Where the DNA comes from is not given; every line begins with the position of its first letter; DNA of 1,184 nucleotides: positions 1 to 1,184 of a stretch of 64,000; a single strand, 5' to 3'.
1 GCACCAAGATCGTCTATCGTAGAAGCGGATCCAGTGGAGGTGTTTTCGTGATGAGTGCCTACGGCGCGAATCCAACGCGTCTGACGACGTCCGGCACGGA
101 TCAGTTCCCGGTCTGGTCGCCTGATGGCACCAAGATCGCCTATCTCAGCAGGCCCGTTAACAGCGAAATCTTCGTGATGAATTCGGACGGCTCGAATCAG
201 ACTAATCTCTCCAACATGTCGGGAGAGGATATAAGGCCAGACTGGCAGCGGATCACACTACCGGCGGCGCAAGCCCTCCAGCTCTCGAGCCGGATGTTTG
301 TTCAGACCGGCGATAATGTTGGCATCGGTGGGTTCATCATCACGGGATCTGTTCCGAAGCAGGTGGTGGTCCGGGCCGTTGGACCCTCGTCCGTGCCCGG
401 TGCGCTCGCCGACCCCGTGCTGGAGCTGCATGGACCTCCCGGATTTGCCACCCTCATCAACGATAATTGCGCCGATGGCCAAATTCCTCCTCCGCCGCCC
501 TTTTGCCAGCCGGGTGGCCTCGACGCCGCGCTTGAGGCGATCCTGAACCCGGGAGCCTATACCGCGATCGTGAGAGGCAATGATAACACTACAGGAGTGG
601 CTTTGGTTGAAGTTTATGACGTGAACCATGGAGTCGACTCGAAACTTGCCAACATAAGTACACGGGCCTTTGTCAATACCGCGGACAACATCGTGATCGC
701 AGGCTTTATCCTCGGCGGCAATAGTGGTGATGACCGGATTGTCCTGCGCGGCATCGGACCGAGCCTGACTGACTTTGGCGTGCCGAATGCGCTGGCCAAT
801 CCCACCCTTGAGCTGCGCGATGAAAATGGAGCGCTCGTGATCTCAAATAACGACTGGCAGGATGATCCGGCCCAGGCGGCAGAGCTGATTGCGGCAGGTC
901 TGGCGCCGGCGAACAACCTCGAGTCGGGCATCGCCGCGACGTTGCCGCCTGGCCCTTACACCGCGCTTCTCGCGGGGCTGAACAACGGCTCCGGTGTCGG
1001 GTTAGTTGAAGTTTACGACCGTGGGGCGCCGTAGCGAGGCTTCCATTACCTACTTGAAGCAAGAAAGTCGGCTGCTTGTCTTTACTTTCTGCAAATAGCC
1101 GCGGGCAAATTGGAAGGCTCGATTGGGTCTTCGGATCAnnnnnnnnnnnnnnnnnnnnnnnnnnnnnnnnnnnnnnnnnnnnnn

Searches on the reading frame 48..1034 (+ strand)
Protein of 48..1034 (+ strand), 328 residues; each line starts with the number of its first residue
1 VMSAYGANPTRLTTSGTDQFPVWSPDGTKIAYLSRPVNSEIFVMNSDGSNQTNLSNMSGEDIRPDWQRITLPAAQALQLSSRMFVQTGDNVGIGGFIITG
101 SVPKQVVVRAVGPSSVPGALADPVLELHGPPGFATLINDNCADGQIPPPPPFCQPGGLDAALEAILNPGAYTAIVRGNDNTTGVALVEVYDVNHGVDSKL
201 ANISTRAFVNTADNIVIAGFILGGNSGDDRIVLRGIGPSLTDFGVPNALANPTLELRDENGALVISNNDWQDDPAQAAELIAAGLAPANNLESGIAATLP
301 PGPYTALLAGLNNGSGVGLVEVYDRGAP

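Call 72: search_protein_families(library=padloc, alignment_id=A4, max_evalue=0.00001)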
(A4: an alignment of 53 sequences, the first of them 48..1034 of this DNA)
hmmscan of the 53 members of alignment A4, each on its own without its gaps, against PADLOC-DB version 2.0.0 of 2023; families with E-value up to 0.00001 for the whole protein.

A. member 1, window:48-1034:+ (328 aa): 0 families

B. families by the number of members that match (of 53 scanned): 42 families (the first 25 are shown)
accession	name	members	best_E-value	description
PDLC01171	TPR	2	1e-08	TPR repeats containing protein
PDLC04135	mad3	1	2.3e-28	mads_3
PDLC01169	TPR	1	1.6e-25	TPR repeats containing protein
PDLC04138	mad6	1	1.8e-17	mads_6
PDLC04053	PD-T4-6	1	1.2e-16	-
PDLC03920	MkoA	1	1.2e-16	-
PDLC04054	PD-T4-6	1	6e-16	-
PDLC04042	PD-T4-6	1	1.3e-13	-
PDLC04047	PD-T4-6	1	1.8e-13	-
PDLC04134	mad2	1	4.3e-13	mads_2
PDLC02980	AriA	1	5.5e-12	-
PDLC04402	PDC-M08B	1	2.3e-11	-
PDLC04140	mad8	1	7.8e-11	mads_8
PDLC04041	PD-T4-6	1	8.6e-11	-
PDLC04060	PD-T4-6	1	1e-10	-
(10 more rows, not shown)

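Call 75: search_protein_families(library=padloc, proteins=[window:48-1034:+], max_evalue=1e-8)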
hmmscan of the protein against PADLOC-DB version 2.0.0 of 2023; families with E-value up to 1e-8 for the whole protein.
window:48-1034:+ (328 aa): 0 families
